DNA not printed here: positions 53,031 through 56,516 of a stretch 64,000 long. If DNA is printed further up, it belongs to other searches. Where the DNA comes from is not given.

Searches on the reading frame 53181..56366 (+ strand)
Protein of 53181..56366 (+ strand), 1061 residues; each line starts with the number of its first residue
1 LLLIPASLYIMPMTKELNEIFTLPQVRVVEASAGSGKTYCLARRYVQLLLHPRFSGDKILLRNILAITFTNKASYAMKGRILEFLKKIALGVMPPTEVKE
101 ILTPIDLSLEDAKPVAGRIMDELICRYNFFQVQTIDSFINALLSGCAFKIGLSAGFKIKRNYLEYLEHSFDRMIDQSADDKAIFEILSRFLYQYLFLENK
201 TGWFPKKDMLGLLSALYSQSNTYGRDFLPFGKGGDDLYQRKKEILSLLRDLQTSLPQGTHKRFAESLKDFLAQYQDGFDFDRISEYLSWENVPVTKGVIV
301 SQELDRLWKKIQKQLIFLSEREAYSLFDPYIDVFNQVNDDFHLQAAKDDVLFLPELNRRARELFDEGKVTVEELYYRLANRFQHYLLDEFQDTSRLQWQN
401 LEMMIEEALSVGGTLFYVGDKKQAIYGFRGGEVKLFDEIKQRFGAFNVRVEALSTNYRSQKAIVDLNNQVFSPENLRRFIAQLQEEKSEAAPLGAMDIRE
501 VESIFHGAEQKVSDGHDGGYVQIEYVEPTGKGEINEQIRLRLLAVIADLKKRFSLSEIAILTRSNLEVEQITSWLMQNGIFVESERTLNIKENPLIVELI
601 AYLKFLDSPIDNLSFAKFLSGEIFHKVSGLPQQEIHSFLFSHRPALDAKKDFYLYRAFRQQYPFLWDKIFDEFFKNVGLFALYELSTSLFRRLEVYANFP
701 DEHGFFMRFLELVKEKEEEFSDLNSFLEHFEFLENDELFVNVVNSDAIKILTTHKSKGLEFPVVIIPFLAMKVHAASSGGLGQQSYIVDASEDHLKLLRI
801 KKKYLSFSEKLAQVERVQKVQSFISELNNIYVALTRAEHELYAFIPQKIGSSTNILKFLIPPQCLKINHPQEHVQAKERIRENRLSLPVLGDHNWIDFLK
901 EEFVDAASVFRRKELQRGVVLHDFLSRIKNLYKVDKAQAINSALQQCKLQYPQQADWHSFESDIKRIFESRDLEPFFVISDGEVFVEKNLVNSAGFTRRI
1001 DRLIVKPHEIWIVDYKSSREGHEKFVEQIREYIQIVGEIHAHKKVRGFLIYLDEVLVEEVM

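Call 65: search_protein_families(library=pfam, proteins=[window:53181-56366:+], max_evalue=0.00001)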
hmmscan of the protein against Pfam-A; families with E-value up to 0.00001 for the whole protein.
window:53181-56366:+ (1061 aa): 4 families
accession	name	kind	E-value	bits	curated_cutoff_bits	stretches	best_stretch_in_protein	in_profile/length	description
PF00580.27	UvrD-helicase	-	4e-37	128.8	23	1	21-443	10-270/271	UvrD/REP helicase N-terminal domain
PF13361.12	UvrD_C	-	2.7e-20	73.6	25.6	2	713-842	252-344/350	UvrD-like helicase C-terminal domain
PF13245.12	AAA_19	-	4.6e-08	33.8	25.1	0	25-81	12-61/134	AAA domain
PF13538.12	UvrD_C_2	-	7.2e-08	32.6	27.4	0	750-767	4-23/52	UvrD-like helicase C-terminal domain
